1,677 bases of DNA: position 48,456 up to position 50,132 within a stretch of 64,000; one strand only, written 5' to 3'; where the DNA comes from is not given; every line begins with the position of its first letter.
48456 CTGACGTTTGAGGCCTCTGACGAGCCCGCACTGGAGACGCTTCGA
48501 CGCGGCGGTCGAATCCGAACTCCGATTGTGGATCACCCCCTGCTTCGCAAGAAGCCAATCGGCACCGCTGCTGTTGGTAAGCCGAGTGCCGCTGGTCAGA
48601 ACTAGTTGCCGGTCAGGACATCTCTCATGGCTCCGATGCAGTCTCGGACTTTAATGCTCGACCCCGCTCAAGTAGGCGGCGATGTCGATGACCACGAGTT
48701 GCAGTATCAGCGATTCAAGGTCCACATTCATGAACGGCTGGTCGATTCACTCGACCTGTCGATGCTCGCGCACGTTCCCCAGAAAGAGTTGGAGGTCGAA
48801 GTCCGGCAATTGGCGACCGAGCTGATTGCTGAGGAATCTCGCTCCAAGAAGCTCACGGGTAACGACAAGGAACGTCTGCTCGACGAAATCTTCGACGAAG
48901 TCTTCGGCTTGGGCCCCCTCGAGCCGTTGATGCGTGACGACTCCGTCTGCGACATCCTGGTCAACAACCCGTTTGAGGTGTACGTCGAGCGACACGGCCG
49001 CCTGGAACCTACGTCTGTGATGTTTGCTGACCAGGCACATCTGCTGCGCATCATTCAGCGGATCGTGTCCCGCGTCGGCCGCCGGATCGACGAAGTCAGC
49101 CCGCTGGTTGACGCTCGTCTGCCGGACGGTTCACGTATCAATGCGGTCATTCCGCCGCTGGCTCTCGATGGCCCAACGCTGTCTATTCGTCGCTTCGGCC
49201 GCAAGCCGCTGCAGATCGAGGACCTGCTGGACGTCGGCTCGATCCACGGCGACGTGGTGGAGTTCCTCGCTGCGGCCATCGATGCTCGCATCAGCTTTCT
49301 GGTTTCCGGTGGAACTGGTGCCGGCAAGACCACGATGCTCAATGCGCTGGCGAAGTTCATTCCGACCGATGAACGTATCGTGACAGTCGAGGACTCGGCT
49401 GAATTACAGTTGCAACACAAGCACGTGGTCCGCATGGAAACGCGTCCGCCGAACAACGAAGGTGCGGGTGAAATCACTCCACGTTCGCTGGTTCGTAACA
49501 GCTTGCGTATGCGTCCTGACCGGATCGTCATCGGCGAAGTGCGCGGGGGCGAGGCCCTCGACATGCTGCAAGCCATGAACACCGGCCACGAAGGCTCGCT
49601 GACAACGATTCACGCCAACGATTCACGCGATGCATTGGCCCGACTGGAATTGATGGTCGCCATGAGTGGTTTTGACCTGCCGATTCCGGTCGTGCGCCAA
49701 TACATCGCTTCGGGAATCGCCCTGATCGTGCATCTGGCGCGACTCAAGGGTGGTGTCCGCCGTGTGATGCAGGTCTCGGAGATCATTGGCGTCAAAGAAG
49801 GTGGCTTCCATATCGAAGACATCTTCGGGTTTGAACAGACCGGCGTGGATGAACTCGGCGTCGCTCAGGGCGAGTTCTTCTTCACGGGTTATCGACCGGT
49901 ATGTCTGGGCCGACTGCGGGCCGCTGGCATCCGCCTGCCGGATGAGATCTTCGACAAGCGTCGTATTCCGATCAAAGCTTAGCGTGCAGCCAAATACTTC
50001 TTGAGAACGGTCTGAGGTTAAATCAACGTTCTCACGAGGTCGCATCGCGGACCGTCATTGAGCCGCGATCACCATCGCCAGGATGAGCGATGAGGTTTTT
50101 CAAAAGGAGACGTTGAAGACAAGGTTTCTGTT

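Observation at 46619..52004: Compact Tad/Flp-like pilus locus lacking secretin, prepilin peptidase and CpaE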

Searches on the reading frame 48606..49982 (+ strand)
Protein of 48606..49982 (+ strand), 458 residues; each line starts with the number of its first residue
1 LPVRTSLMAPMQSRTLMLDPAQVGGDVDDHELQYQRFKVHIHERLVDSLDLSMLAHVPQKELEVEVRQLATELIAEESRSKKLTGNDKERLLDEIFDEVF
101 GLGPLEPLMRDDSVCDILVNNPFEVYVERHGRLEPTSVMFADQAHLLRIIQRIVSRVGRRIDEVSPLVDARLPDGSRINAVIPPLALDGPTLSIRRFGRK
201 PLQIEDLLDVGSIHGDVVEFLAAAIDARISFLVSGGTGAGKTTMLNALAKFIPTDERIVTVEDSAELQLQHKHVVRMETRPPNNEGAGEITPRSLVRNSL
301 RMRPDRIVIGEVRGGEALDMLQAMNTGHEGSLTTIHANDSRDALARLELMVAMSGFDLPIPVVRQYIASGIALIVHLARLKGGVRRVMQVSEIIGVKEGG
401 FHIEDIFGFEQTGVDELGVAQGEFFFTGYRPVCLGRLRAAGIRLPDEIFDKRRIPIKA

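Call 7: search_protein_families(library=pfam, proteins=[window:48606-49982:+], max_evalue=0.01)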
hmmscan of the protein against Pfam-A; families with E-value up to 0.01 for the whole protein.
window:48606-49982:+ (458 aa): 7 families
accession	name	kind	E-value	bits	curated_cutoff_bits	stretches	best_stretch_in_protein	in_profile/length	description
PF00437.27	T2SSE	-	6.3e-65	219.7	24.9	1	102-379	5-279/370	Type II/IV secretion system protein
PF07724.20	AAA_2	-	4.3e-05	24.1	27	1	228-289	3-63/166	AAA domain (Cdc48 subfamily)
PF13191.12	AAA_16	-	0.00094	20.1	32.6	1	230-266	26-62/167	AAA ATPase domain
PF06414.18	Zeta_toxin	-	0.0052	16.7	22.3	0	229-280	17-67/199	Zeta toxin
PF00005.33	ABC_tran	-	0.0069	17.4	25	0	233-269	16-51/137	ABC transporter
PF13476.12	AAA_23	-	0.0077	17.3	27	0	214-249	11-40/201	AAA domain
PF13555.12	AAA_29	-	0.0095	16.1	27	0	226-250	20-44/61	P-loop containing region of AAA domain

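Call 8: search_protein_families(library=ncbifam, proteins=[window:48606-49982:+], max_evalue=0.01)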
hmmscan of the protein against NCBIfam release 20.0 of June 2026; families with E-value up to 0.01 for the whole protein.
window:48606-49982:+ (458 aa): 24 families
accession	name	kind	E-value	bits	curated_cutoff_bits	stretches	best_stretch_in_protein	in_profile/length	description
TIGR03819.1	heli_sec_ATPase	hypoth_equivalog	1.2e-104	350.1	373.15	1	70-391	22-339/340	TadA family conjugal transfer-associated ATPase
TIGR02788.1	VirB11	equivalog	1.2e-68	231.5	249.95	2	214-389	130-305/308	P-type DNA transfer ATPase VirB11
NF058587.1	archaellum_moto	equivalog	8.8e-63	212.8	550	1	71-411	116-453/527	archaellum flagellar ATPase motor FlaI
TIGR02782.1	TrbB_P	equivalog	1.4e-61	208.5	304.55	1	108-401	17-301/303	P-type conjugative transfer ATPase TrbB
NF010475.0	PRK13900.1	equivalog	2.2e-58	197.9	389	2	214-390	146-322/333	type IV secretion system ATPase VirB11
NF010469.0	PRK13894.1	subfamily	1.5e-50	172.4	508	1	106-405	28-319/320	conjugal transfer ATPase TrbB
NF010407.0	PRK13833.1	subfamily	6.1e-45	154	499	1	109-402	26-309/323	conjugal transfer protein TrbB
NF053672.1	bindosome_BasE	exception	3.5e-40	138.2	1000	1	120-360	159-398/512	bindosome assembly system ATPase subunit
NF010425.0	PRK13851.1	equivalog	4.3e-37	127.8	461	2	214-375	148-310/344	type IV secretion system protein VirB11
NF041000.1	ATPase_ComGA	equivalog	1.2e-17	63.8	300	1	231-350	131-245/267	competence type IV pilus ATPase ComGA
TIGR02533.1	type_II_gspE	equivalog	4e-15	55.4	630.25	1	227-350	242-359/486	type II secretion system ATPase GspE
TIGR01420.1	pilT_fam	subfamily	1.3e-14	54.2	319.1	1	114-348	14-240/343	PilT/PilU family type 4a pilus ATPase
TIGR02525.1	plasmid_TraJ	equivalog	1.5e-14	53.8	368.3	1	232-351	153-273/372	plasmid transfer ATPase TraJ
NF007755.0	PRK10436.1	equivalog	1.1e-12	47.4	617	1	228-351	219-336/465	type II secretion system protein GspE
TIGR02538.1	type_IV_pilB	equivalog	1.2e-12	47.3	675.65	1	231-351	319-433/564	type IV-A pilus assembly ATPase PilB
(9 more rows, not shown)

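Call 11: find_encoding_contigs(protein=window:48606-49982:+, flank=10000, max_places=6)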
Protein window:48606-49982:+ (458 aa): no gene with exactly this product is on record in the collection.

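Call 50: search_dna_similar(query=window:48627-49982:+, collection=plasmids, mode=protein, max_rows=25, rows=spread)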
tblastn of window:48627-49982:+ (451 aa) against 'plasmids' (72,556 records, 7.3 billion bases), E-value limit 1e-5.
The search stops at 5000 records and this limit was reached: more records match than are counted here, and every count below describes the 5000 best-scoring records only.
Records with a match: at least 5000; places in all: 5775; records where one place covers at least 80% of the query: 372.
Best place of each record, by identity: <60% 5000.
By first word of the organism name: Escherichia 814; Rhizobium 429; Bacillus 331; Agrobacterium 304; Campylobacter 286; Xanthomonas 202; Sinorhizobium 160; Ralstonia 151; Klebsiella 148; Streptomyces 139; and 249 more.
By predicted mobility (MOB-suite, as given by PLSDB): conjugative 3130; non-mobilizable 1205; mobilizable 665.
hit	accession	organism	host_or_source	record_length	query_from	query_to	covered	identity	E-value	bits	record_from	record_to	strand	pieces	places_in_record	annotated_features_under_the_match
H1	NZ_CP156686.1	Burkholderia stagnalis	Bacterial cells,soils collected in ...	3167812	27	446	93%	55.0%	8e-145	464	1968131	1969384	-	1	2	none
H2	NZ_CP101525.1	Burkholderia arboris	mixed culture,soil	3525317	14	435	94%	45.0%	7e-113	372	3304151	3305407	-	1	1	none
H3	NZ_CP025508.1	Rhizobium leguminosarum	Pisum sativum,pea nodule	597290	84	430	77%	45.5%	3e-87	298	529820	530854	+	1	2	ATPase, T2SS/T4P/T4SS family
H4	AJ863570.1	uncultured bacterium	-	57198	95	435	76%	32.7%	9e-41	162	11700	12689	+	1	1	trbB: ATPase | trbC: putative prepilin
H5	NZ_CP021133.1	Pseudomonas fragi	cell culture,meat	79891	41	394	78%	30.7%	1e-36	150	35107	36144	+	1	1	trbB: P-type conjugative transfer ATPase TrbB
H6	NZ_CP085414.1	Bacillus paranthracis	single cell,soil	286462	82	421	75%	31.0%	4e-37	152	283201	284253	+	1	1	CpaF/VirB11 family protein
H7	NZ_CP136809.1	Citrobacter koseri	Homo sapiens,throat swab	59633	65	388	72%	32.0%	6e-32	136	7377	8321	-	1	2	trbB: P-type conjugative transfer ATPase TrbB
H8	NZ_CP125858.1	Vibrio parahaemolyticus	Sea water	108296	102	400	66%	34.2%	9e-42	166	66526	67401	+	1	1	trbB: P-type conjugative transfer ATPase TrbB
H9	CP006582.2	Mesorhizobium huakuii 7653R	Rice field soil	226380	95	383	64%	34.7%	5e-48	184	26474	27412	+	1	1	virB11: P-type DNA transfer ATPase VirB11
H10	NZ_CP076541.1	Bacillus thuringiensis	-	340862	82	391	69%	32.0%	7e-38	154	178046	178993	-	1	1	CpaF/VirB11 family protein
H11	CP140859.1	Rhizobium ruizarguesonis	Trifolium pratense,whole organism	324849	104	404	67%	32.6%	2e-32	138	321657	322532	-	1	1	trbB: P-type conjugative transfer ATPase TrbB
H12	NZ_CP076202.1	Bacillus anthracis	-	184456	82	387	68%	31.7%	2e-36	150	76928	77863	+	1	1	CpaF/VirB11 family protein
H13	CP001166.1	Bacillus cereus H3081.97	-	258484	82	387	68%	31.4%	1e-37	154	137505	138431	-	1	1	bacterial type II/IV secretion system protein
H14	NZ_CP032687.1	Rhizobium sp. CCGE531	Phaseolus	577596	102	396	65%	32.0%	5e-31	134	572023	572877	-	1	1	trbB: P-type conjugative transfer ATPase TrbB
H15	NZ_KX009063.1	Pseudomonas syringae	Actinidia,Bay of Plenty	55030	52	383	74%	27.8%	5e-28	125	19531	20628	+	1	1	virB11: P-type DNA transfer ATPase VirB11 | TrbI/VirB10 family protein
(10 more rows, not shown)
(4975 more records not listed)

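Call 51: get_annotated_region(hit=H1, flank=9000)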
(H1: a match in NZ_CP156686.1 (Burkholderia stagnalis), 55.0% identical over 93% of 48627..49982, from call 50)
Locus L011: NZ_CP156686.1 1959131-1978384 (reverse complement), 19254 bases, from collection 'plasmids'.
description: Burkholderia stagnalis strain YJ-2 plasmid plas1, complete sequence
organism: Burkholderia stagnalis (NCBI taxid 1503054)
taxonomy: Bacteria; Pseudomonadota; Betaproteobacteria; Burkholderiales; Burkholderiaceae; Burkholderia; Burkholderia stagnalis
host: -; source: Bacterial cells,soils collected in Guangdong Province, China; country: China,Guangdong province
typing (MOB-suite, as given by PLSDB): non-mobilizable
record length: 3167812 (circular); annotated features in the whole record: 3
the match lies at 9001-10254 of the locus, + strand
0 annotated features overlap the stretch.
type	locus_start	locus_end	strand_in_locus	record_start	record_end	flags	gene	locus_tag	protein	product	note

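Call 52: get_annotated_region(hit=H3, flank=9000)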
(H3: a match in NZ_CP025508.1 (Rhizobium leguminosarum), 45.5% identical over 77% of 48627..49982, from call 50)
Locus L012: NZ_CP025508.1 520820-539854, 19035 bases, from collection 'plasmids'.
description: Rhizobium leguminosarum bv. viciae strain UPM791 plasmid pRlvB, complete sequence
organism: Rhizobium leguminosarum (NCBI taxid 387)
taxonomy: Bacteria; Pseudomonadota; Alphaproteobacteria; Hyphomicrobiales; Rhizobiaceae; Rhizobium; Rhizobium leguminosarum
host: -; source: Pisum sativum,pea nodule; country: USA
typing (MOB-suite, as given by PLSDB): mobilizable; relaxase MOBQ
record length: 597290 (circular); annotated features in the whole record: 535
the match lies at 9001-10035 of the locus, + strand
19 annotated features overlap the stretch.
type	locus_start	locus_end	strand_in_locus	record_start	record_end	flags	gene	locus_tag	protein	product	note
CDS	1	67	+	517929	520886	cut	-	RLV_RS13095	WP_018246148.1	sarcosine oxidase subunit alpha family protein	-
CDS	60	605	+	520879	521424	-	-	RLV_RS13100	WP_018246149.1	sarcosine oxidase subunit gamma family protein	-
CDS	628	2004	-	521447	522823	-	-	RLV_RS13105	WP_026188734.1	ATPase, T2SS/T4P/T4SS family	-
CDS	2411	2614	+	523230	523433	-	-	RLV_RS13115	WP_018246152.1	hypothetical protein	-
CDS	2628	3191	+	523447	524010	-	-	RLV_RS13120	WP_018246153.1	A24 family peptidase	-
CDS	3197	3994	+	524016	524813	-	-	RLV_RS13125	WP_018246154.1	TadE/TadG family type IV pilus assembly protein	-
CDS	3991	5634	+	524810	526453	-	-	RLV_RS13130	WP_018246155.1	Tad domain-containing protein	-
CDS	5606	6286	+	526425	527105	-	-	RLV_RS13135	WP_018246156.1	hypothetical protein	-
CDS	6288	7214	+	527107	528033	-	-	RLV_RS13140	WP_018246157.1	hypothetical protein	-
CDS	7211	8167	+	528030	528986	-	-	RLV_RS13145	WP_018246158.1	RcpC/CpaB family pilus assembly protein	-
CDS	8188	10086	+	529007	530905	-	-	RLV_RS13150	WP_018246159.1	ATPase, T2SS/T4P/T4SS family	-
CDS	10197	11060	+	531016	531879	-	-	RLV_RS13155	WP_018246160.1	type II secretion system F family protein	-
CDS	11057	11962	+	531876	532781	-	-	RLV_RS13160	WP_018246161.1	type II secretion system F family protein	-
CDS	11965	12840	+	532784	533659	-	-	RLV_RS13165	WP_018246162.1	FHA domain-containing protein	-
CDS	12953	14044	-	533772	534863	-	-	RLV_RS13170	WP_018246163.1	acyltransferase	-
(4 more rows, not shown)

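Call 64: find_related_loci(query=window:48627-49982:+, collection=genome_contigs, flank=10000)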
Query window:48627-49982:+ (451 aa) in genome_contigs; peptide patterns used: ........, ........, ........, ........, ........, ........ (x = any residue, [..] = any of these).
600 stretches matched a pattern (row limit reached: there are more); 600 encode a relative of the query (tblastn E <= 1e-3); the best 80 are kept; 80 distinct loci.
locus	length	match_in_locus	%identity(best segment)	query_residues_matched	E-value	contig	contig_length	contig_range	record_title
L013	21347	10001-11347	79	1-450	0e+0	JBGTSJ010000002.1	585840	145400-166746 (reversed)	MAG: Planctomycetaceae bacterium isolate WDNA12_bin.29.strict NODE_2_length_585840_cov_7.984706, whole genome shotgun se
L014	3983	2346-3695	75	4-451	0e+0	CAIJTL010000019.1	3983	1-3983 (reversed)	MAG: uncultured Planctomycetaceae bacterium isolate Erken-D6_bin-0022 genome assembly, contig: bin-0022:0019/1707, whole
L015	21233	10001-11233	61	26-445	1e-165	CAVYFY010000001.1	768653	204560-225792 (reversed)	MAG: uncultured Planctomycetota bacterium isolate MFD04463.bin.2.12 genome assembly, contig: contig_10118, whole genome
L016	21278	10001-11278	57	18-445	1e-164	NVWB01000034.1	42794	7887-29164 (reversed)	MAG: Blastopirellula sp. isolate NORP48 Contig_source1382A_2238, whole genome shotgun sequence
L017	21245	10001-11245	60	29-445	1e-164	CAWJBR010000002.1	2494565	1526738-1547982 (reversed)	MAG: uncultured Phycisphaerales bacterium isolate MFD04492.bin.1.43 genome assembly, contig: contig_21699, whole genome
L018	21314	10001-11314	57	10-449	2e-162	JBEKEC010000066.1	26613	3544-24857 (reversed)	MAG: Tepidisphaeraceae bacterium isolate SPRUCE 198 SPRUCE_198_66, whole genome shotgun sequence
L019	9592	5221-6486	56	22-445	4e-155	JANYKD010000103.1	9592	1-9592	MAG: Phycisphaerales bacterium isolate GL140_5_metabinner_131_sub GL140_5_k141_162890, whole genome shotgun sequence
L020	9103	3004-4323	53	3-445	5e-155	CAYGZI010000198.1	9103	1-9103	MAG TPA_asm: uncultured Planctomycetaceae bacterium isolate ERP119294_co1_463 genome assembly, contig: NODE_10738_length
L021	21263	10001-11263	56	27-449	1e-153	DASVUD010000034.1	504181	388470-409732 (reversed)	MAG TPA_asm: Pyrinomonadaceae bacterium isolate SMAG_U3308 k141_95345, whole genome shotgun sequence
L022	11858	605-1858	55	26-445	9e-154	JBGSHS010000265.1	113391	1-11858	MAG: Pirellulaceae bacterium isolate JTS-AC110 k141_4009974, whole genome shotgun sequence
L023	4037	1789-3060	55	19-444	4e-156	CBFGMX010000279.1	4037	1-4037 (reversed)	MAG TPA_asm: uncultured bacterium isolate SRR29873488_binner23_Refined_1 genome assembly, contig: ERZ27315275.2275, whol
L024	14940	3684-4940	53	27-447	3e-151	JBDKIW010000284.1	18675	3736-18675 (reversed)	MAG: Planctomycetota bacterium isolate greatmiami_2019_sw_WHONDRS-S19S_0099_B_bin.95 scaffold_2453847, whole genome shot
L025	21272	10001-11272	54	21-447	4e-150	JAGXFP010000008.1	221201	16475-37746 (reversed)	MAG: Desulfobacterales bacterium isolate LH_M18 k141_181645, whole genome shotgun sequence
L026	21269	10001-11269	53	21-445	7e-150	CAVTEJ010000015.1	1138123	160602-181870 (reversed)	MAG: uncultured Planctomycetota bacterium isolate MFD00822.bin.2.173 genome assembly, contig: contig_35074, whole genome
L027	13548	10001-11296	51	1-445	1e-149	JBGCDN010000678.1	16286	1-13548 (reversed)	MAG: Planctomycetaceae bacterium isolate SGMAG-72 contig678, whole genome shotgun sequence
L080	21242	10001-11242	54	30-445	1e-140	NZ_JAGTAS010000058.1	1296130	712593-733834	Terriglobus albidus strain DSM 26559 NODE_1_length_1296130_cov_82.980630, whole genome shotgun sequence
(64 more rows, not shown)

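Call 66: search_protein_families(library=pfam, proteins=[L080:1990-3126:+, L080:3255-4238:-, L080:4184-4801:-, L080:4853-6349:-, L080:6346-7746:-, L080:8103-8654:+, L080:8675-9943:+, L080:13971-14834:+, L080:14831-15292:+, L080:15304-16791:+], max_evalue=0.001)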
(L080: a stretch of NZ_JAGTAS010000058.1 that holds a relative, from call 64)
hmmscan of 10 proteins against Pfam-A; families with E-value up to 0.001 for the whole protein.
L080:1990-3126:+ (378 aa): 3 families
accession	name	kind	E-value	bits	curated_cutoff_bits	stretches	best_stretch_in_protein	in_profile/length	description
PF00535.33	Glycos_transf_2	-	8.5e-18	65.3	23.3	1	44-218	2-167/168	Glycosyl transferase family 2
PF13506.12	Glyco_transf_21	-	1.4e-15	57.6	21.7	1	106-271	12-171/174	Glycosyl transferase family 21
PF13641.12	Glyco_tranf_2_3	-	1.4e-12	48.6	27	1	42-249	3-205/230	Glycosyltransferase like family 2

L080:3255-4238:- (327 aa): 3 families
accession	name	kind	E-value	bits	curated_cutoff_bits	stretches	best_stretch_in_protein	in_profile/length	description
PF12833.13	HTH_18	-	8.9e-20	71.2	33.6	1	38-116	1-79/80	Helix-turn-helix domain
PF00165.29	HTH_AraC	-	8.7e-13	48.5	26.6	1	78-116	2-42/42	Bacterial regulatory helix-turn-helix proteins, AraC family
PF12867.12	DinB_2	-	7.9e-09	36.5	24.8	1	157-288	4-125/128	DinB superfamily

L080:4184-4801:- (205 aa): 0 families

L080:4853-6349:- (498 aa): 0 families

L080:6346-7746:- (466 aa): 4 families
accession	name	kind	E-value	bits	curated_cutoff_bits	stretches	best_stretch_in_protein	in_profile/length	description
PF00158.32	Sigma54_activat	-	8.7e-63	211.4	20.2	1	137-303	1-167/168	Sigma-54 interaction domain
PF25601.1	AAA_lid_14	-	7.3e-26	90.3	27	1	309-386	1-78/87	AAA+ ATPase lid domain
PF14532.12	Sigma54_activ_2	-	7.3e-22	78.5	25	1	138-308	1-138/138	Sigma-54 interaction domain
PF07728.20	AAA_5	-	2.5e-05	24.8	22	1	161-278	2-121/139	AAA domain (dynein-related subfamily)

L080:8103-8654:+ (183 aa): 1 family
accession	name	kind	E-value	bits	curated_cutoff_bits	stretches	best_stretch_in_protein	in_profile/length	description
PF01478.23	Peptidase_A24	-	5e-22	78.7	26.5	1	22-122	4-104/104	Type IV leader peptidase family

L080:8675-9943:+ (422 aa): 5 families
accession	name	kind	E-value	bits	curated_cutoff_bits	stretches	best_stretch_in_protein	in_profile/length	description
PF13614.12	AAA_31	-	1.7e-08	35.1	27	1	170-299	2-132/177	AAA domain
PF01656.29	CbiA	-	5.4e-05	23.6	25.4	1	172-380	1-119/125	CobQ/CobB/MinD/ParA nucleotide binding domain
PF02374.21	ArsA_ATPase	-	0.00041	20.1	24.3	0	172-208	3-35/305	Anion-transporting ATPase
PF00072.30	Response_reg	-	0.00068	20.2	30.2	0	85-151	43-110/111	Response regulator receiver domain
PF25199.1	nSTAND_NTPase5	-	0.00099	19.4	34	0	143-209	15-77/145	Novel STAND NTPase 5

L080:13971-14834:+ (287 aa): 2 families
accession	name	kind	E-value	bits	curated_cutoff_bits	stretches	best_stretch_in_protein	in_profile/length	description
PF07811.17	TadE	-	8e-11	42.3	22.9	1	136-177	1-42/43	TadE-like protein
PF07238.19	PilZ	-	0.00076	20.2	22.5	0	17-113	2-99/102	PilZ domain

L080:14831-15292:+ (153 aa): 1 family
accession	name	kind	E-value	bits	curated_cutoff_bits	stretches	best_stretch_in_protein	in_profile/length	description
PF07811.17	TadE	-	2.4e-11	44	22.9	1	14-56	1-43/43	TadE-like protein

L080:15304-16791:+ (495 aa): 1 family
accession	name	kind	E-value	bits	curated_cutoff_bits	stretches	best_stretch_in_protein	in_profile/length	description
PF13400.11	Tad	-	4.4e-09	36.9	22.3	1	13-56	4-46/47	Putative Flp pilus-assembly TadE/G-like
